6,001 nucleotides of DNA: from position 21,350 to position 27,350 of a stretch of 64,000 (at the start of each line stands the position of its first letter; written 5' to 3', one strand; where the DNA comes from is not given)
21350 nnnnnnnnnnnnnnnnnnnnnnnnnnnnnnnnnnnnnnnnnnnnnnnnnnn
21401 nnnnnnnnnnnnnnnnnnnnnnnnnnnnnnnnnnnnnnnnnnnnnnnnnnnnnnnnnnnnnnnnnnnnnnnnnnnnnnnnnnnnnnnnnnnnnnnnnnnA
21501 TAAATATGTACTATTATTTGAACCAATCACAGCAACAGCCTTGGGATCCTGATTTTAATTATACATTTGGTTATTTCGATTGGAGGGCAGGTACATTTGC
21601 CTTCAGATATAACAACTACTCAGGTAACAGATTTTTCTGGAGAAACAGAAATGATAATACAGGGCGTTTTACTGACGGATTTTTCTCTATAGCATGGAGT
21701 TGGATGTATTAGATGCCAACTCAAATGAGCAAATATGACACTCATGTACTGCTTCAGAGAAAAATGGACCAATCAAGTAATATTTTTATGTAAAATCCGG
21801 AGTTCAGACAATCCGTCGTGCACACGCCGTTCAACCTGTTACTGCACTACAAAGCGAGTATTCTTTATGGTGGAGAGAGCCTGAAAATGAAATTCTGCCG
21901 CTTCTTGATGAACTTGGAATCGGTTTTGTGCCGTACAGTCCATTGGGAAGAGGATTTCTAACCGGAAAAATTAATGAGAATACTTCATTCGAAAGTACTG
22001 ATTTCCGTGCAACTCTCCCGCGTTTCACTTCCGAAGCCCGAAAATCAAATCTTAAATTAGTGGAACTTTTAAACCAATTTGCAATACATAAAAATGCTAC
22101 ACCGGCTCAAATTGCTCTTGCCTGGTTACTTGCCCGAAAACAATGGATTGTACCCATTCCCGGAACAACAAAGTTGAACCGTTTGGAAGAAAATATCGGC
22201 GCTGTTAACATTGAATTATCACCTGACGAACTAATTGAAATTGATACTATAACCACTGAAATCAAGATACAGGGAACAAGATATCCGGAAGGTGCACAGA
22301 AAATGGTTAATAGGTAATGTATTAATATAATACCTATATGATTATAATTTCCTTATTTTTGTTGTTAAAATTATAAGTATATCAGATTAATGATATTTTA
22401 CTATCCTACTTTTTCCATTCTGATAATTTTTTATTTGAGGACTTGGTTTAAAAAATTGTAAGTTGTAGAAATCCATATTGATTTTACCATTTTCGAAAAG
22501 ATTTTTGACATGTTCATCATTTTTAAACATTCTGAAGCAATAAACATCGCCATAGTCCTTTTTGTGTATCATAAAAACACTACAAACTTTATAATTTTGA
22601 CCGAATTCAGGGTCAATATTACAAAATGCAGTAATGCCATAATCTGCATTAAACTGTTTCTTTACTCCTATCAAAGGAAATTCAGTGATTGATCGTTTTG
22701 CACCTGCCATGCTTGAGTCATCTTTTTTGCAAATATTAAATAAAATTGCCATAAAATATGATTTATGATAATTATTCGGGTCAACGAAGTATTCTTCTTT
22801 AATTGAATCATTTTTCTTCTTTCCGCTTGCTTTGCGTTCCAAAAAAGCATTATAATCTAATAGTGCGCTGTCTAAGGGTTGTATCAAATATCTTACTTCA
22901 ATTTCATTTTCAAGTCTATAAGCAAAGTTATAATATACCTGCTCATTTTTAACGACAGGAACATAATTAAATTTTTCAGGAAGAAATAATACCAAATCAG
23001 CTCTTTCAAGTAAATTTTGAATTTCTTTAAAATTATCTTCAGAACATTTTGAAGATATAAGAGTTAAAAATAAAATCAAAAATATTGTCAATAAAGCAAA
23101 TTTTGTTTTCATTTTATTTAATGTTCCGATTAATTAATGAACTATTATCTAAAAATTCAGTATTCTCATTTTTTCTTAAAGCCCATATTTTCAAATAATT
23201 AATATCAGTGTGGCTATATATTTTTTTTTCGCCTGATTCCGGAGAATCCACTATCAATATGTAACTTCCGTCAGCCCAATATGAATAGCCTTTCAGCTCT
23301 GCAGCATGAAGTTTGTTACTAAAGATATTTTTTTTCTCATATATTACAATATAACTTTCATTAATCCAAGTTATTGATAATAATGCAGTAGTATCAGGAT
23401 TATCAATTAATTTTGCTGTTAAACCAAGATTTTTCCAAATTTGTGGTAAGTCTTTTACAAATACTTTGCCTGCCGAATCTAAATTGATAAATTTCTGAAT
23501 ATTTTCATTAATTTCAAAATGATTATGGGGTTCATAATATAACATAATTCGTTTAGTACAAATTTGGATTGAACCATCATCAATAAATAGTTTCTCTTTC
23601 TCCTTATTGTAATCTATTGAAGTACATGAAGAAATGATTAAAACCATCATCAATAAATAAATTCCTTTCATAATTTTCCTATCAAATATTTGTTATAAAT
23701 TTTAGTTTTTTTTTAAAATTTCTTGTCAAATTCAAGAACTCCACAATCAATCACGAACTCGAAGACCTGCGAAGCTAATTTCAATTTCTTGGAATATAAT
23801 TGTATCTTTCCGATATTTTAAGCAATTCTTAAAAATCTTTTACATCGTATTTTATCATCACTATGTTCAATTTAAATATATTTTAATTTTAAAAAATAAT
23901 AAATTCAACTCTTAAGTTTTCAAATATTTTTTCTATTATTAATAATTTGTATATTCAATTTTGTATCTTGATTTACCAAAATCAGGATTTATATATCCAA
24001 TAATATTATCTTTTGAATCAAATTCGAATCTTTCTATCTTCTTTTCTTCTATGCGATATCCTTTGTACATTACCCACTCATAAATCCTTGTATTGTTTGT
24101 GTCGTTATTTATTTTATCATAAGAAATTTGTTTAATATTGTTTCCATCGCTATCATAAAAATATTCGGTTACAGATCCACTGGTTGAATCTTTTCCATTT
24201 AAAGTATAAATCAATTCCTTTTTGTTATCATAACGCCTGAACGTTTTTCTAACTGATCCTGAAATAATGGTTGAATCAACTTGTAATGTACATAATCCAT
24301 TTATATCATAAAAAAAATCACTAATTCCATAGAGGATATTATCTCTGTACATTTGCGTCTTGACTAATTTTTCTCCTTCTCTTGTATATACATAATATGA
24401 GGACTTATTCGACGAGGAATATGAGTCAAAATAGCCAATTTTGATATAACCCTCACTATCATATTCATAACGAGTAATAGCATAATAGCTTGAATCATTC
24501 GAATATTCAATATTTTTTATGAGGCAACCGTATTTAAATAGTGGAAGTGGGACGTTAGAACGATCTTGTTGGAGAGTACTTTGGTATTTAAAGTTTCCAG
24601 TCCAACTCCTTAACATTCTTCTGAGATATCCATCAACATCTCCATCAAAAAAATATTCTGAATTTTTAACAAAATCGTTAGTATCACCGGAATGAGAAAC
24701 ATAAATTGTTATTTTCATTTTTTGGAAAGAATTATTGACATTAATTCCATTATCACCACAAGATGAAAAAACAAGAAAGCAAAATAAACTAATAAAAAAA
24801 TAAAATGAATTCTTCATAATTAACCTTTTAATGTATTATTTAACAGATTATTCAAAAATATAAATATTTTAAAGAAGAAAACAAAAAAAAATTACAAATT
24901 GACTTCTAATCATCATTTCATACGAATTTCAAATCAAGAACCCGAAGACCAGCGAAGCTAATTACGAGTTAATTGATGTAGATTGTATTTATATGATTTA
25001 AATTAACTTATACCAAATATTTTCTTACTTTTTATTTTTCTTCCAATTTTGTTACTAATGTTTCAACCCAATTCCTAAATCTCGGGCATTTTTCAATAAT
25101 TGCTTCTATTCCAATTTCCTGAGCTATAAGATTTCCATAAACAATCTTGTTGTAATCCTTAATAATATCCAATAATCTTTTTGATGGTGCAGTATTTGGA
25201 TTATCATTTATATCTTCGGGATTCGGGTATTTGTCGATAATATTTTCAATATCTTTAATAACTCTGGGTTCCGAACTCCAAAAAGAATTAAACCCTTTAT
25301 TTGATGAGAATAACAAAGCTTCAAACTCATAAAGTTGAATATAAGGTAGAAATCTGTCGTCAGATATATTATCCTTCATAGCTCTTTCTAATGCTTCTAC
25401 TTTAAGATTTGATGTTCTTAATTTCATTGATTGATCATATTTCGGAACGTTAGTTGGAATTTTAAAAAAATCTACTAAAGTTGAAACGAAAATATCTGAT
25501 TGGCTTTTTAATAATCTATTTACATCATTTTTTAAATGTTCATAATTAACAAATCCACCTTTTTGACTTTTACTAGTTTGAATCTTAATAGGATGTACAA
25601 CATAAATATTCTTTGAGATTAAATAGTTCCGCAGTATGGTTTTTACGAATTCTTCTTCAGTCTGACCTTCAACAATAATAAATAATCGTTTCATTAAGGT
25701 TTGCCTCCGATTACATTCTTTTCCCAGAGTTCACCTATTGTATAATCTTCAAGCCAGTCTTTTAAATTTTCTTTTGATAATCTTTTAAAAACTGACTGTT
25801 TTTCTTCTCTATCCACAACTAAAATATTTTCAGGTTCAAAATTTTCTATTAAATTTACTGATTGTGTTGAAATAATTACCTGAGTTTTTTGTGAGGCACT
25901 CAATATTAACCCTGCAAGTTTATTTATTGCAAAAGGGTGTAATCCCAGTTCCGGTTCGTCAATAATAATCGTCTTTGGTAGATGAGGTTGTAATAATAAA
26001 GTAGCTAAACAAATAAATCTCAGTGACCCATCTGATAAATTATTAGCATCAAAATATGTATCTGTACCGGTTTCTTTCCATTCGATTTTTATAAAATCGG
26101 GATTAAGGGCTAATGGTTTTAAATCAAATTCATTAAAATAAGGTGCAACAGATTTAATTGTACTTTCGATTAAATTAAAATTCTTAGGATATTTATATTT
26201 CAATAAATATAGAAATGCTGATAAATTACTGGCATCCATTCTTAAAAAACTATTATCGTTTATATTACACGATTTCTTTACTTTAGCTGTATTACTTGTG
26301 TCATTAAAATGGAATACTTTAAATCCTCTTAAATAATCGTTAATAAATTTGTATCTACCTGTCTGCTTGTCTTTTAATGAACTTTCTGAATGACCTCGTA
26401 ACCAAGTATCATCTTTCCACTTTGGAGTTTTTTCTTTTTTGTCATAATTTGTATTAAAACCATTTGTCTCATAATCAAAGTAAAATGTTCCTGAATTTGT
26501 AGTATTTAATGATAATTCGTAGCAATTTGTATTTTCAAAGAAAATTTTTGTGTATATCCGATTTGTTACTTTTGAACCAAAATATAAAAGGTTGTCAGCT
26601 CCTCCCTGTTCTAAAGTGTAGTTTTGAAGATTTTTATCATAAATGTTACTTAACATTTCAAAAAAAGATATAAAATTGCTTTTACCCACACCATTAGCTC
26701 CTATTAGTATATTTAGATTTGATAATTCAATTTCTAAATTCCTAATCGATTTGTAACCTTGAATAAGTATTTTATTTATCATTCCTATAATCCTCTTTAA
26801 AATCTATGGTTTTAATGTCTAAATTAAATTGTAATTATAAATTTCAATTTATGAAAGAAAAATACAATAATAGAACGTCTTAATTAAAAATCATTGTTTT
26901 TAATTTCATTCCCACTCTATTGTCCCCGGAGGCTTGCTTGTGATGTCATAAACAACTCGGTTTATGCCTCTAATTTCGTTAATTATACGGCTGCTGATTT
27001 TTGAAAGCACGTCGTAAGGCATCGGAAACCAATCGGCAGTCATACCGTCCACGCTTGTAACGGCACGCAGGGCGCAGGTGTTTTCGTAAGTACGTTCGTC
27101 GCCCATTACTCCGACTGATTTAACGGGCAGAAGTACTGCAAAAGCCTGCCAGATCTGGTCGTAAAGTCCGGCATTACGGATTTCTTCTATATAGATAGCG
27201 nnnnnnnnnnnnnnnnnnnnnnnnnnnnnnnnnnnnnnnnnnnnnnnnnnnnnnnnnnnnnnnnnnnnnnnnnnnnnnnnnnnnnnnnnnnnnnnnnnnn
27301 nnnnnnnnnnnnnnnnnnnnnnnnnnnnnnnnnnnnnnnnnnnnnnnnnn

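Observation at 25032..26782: Overlapping two-gene module: AAA_15/21 ATPase + DUF4276-like Toprim-like protein (OLD/PARIS/AbiL-type candidate defence pair) in an island next to guaA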

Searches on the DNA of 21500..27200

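Call 56: search_rna_families(source=window, start=21500, end=27200, threshold=evalue, max_evalue=1)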
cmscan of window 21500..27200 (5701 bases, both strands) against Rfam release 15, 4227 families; matches with E-value up to 1: 1.
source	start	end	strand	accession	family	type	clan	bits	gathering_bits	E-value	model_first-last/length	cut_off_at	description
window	22456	22540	+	RF00055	SNORD96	Gene; snRNA; snoRNA; CD-box;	CL00072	24.1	43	0.42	1-85/85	no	Small nucleolar RNA SNORD96 family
